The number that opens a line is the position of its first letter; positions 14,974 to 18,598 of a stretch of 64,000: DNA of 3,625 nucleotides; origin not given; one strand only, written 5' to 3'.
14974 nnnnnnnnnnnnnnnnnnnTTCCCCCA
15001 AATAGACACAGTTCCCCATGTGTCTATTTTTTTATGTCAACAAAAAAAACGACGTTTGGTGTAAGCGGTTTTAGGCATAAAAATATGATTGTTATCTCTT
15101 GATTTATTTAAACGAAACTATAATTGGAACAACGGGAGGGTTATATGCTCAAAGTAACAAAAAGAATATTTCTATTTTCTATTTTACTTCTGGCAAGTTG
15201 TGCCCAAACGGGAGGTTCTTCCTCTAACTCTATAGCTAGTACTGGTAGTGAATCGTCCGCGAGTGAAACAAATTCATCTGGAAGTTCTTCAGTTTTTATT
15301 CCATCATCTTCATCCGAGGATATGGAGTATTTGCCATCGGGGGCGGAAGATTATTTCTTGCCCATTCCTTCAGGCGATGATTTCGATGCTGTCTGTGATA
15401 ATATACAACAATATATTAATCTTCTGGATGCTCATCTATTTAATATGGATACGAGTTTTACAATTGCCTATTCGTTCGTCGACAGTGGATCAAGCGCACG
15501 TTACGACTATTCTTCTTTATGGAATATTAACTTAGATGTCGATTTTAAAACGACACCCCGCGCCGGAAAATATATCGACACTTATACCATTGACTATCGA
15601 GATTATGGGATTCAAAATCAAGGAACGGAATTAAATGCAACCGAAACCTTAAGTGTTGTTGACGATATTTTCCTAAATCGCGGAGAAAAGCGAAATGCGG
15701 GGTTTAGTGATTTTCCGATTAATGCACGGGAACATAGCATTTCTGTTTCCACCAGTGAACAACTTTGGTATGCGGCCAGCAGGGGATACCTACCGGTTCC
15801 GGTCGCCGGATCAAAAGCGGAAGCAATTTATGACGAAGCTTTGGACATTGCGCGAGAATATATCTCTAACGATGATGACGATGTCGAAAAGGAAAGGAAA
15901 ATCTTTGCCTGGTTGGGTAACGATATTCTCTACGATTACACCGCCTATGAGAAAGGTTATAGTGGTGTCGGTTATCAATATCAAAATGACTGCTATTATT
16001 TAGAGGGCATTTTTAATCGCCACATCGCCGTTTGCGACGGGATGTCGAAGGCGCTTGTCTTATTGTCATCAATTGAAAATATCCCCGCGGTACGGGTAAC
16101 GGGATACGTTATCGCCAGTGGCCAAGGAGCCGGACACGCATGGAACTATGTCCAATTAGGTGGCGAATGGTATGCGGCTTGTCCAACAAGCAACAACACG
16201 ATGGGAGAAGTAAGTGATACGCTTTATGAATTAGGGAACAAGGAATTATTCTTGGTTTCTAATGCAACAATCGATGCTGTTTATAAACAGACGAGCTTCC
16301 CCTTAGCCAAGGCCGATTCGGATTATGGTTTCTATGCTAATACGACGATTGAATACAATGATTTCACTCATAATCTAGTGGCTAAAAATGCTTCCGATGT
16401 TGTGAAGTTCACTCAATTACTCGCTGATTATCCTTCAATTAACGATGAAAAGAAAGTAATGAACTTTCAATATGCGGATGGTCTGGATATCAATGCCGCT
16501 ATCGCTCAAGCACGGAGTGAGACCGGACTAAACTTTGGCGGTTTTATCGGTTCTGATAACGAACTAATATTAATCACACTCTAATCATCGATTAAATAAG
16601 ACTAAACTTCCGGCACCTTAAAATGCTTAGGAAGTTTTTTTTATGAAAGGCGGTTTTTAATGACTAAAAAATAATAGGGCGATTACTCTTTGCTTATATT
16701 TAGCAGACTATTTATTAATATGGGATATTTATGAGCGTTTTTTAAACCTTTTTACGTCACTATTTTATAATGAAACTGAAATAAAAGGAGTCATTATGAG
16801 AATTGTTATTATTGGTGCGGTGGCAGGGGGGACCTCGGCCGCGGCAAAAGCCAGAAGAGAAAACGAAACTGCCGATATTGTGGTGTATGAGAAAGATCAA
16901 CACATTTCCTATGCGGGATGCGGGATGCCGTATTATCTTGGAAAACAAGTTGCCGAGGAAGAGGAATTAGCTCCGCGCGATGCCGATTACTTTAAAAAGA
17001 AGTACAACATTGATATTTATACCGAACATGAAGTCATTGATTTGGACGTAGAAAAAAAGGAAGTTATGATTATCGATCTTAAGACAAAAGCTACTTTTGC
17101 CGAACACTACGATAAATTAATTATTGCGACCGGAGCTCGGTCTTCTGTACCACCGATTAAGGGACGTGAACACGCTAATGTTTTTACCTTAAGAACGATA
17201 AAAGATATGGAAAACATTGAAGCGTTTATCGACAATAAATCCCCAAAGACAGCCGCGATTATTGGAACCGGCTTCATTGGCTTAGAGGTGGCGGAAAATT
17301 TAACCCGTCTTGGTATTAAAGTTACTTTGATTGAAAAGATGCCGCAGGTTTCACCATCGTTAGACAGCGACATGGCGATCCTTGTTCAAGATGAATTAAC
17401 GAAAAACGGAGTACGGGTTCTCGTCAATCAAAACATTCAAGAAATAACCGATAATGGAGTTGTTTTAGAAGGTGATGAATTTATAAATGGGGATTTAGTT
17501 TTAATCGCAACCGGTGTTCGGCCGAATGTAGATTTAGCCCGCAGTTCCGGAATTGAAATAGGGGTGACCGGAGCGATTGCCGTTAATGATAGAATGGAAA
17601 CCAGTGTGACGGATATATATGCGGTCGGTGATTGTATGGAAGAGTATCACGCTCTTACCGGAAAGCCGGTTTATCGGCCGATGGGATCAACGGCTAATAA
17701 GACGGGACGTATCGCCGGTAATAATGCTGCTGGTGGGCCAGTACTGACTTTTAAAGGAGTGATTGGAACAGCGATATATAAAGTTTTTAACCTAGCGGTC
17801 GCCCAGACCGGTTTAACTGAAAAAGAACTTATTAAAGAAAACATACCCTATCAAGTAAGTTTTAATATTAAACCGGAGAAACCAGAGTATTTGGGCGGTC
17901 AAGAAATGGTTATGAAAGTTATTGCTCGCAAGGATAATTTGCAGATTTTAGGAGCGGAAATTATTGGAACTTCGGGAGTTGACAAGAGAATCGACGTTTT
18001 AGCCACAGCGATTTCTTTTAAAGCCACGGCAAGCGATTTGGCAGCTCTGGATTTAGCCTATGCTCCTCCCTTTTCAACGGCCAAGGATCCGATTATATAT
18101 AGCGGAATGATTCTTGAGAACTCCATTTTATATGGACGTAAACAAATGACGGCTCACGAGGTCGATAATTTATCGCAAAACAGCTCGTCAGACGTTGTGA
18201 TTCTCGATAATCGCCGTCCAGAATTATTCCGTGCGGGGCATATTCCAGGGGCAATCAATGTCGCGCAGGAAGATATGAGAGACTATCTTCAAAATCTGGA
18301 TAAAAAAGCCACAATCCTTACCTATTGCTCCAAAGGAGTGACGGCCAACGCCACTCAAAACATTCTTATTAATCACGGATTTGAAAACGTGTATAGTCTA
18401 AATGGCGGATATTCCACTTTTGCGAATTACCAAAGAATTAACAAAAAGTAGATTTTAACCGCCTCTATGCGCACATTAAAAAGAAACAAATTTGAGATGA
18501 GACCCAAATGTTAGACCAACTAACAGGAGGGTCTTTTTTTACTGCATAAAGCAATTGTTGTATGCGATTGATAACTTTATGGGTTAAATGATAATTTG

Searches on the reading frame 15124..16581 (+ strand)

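Call 19: search_protein_families(library=ncbifam, proteins=[window:15124-16581:+])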
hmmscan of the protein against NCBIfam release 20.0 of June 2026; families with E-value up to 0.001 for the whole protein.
window:15124-16581:+ (486 aa): 1 family
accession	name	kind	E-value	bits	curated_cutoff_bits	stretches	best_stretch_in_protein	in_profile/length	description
NF045980.1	MAG6410_fam_LP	equivalog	6.8e-11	41.3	450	1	238-384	153-286/622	MAG6410 family transglutaminase-related lipoprotein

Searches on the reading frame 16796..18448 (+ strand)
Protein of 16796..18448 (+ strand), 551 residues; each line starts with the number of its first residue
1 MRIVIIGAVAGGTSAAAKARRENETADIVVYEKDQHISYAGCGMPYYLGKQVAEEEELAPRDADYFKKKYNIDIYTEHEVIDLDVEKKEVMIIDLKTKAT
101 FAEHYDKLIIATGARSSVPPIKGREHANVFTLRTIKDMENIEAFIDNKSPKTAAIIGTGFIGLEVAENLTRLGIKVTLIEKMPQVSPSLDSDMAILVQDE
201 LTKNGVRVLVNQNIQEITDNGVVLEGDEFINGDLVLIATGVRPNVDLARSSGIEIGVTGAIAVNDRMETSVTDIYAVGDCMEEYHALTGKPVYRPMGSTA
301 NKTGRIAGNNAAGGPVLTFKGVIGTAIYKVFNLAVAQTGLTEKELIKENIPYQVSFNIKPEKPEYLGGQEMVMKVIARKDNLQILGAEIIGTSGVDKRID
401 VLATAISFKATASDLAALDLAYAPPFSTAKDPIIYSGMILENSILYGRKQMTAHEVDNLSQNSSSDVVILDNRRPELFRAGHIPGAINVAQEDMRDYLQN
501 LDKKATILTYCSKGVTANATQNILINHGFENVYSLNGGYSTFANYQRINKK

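Call 19: search_protein_families(library=ncbifam, proteins=[window:16796-18448:+])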
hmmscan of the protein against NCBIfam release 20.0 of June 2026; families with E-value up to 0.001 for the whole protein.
window:16796-18448:+ (551 aa): 85 families (the best 25 are shown)
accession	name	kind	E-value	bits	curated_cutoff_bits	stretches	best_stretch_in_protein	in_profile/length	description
TIGR03385.1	CoA_CoA_reduc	equivalog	1.2e-136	456.1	578.8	1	2-434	1-436/439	CoA-disulfide reductase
NF007123.0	PRK09564.1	equivalog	1e-114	383.7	458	1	1-433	1-436/444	CoA-disulfide reductase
NF010037.0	PRK13512.1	equivalog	5.4e-99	332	394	1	2-433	3-430/438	CoA-disulfide reductase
NF046103.1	NOXase_Strep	equivalog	1.1e-73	248.8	600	1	2-428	1-429/442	H2O-forming NADH oxidase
TIGR02374.1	nitri_red_nirB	equivalog_domain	4.8e-53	180.7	578.35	1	4-339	2-329/794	nitrite reductase large subunit NirB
NF045765.1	PhenlGlyoxDHPadH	equivalog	1.9e-50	172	475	1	4-334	6-331/416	NADH-dependent phenylglyoxylate dehydrogenase subunit epsilon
NF003437.0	PRK04965.1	equivalog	7.1e-44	150.3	392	1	2-282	4-276/378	NADH:flavorubredoxin reductase NorW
TIGR02053.1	MerA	equivalog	1.2e-42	146.5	454.45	1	87-418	113-435/465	mercury(II) reductase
TIGR01350.1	lipoamide_DH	equivalog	6.7e-42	143.8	408.8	1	68-417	100-435/461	dihydrolipoyl dehydrogenase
NF011565.0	PRK14989.1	subfamily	3.4e-39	134.5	883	1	19-288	24-290/847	nitrite reductase large subunit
NF004943.0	PRK06292.2-1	equivalog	2.3e-38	132.2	432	1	69-418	100-437/456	dihydrolipoyl dehydrogenase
NF042949.2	3PPDioc_HcaD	equivalog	8.8e-37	126.7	450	1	2-289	3-283/386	3-phenylpropionate/cinnamic acid dioxygenase ferredoxin--NAD(+) reductase subunit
NF003585.0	PRK05249.1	equivalog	1.1e-33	116.5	465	1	86-394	121-416/464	Si-specific NAD(P)(+) transhydrogenase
NF004945.0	PRK06292.2-3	equivalog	1.8e-33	116.2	494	1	66-417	89-433/457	dihydrolipoyl dehydrogenase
NF041853.1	hythiocyan_redase_MerA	equivalog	4.1e-31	108.3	650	1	69-283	89-297/440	hypothiocyanous acid reductase MerA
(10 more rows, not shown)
